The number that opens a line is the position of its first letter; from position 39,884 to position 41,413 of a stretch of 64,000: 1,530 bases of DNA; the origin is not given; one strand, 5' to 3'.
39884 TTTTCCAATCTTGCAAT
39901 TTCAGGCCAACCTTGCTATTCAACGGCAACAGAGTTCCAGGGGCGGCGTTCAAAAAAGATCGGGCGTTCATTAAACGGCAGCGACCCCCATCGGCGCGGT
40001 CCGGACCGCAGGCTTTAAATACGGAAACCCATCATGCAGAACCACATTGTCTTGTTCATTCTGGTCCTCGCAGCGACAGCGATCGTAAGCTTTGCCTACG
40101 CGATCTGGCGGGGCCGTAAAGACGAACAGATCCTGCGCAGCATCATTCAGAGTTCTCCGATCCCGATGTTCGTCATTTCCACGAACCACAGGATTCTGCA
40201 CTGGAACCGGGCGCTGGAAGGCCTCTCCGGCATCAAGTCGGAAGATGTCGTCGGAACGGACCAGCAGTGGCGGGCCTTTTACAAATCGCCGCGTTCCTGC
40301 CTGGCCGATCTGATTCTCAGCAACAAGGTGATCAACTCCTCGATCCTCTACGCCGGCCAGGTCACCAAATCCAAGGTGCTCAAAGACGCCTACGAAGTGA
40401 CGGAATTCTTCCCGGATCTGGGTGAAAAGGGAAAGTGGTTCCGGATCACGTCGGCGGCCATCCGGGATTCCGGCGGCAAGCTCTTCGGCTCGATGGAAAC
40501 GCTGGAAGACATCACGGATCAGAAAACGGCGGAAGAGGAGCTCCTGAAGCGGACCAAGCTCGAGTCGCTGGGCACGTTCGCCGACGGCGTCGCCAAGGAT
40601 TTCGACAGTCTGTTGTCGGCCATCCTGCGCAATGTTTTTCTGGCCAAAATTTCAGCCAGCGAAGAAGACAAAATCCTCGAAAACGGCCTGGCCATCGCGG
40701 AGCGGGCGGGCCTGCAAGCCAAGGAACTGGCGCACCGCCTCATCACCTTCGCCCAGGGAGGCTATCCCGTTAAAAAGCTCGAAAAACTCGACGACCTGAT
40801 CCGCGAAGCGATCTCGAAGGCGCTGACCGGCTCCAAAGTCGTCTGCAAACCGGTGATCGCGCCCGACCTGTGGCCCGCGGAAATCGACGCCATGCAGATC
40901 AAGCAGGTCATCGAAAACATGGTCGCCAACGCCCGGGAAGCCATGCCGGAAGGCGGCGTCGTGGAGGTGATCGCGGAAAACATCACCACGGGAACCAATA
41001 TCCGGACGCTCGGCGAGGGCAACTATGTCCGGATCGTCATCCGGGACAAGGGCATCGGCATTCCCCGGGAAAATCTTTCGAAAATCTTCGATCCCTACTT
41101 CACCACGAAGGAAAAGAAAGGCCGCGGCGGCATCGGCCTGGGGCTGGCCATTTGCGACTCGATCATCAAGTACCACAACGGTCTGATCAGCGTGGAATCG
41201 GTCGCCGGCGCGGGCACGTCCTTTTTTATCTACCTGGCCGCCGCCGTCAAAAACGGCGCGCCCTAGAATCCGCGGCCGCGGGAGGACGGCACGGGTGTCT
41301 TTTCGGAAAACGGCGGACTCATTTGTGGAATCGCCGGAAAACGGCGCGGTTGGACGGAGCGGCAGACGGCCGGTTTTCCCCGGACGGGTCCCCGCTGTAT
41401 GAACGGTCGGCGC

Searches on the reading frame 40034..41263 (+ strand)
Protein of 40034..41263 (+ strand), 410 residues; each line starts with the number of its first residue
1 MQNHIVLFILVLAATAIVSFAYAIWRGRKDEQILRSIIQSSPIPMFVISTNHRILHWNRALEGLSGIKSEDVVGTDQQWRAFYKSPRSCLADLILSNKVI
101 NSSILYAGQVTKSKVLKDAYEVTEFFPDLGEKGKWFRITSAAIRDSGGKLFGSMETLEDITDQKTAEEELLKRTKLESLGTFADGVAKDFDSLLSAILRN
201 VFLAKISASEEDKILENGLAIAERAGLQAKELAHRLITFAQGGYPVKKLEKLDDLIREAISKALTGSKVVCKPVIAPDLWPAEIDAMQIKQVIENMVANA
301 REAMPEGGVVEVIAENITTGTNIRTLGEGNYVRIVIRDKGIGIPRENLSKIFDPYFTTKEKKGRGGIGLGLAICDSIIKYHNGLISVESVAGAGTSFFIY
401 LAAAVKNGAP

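Call 57: search_protein_families(library=pfam, proteins=[window:40034-41263:+], max_evalue=0.001)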
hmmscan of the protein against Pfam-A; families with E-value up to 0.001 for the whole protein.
window:40034-41263:+ (410 aa): 5 families
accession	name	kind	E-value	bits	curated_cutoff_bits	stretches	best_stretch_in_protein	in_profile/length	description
PF02518.31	HATPase_c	-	4.2e-24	85.5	26.4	1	285-402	2-108/111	Histidine kinase-, DNA gyrase B-, and HSP90-like ATPase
PF00989.32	PAS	-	2.6e-08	34.3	22.6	1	34-75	3-44/113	PAS fold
PF13426.13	PAS_9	-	7.2e-08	33.1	27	1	44-162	3-103/103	PAS domain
PF13188.13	PAS_8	-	1e-05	25.7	21.8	1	33-73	2-44/65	PAS domain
PF08448.16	PAS_4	-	2.1e-05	25.2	23.1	0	40-75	3-38/110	PAS fold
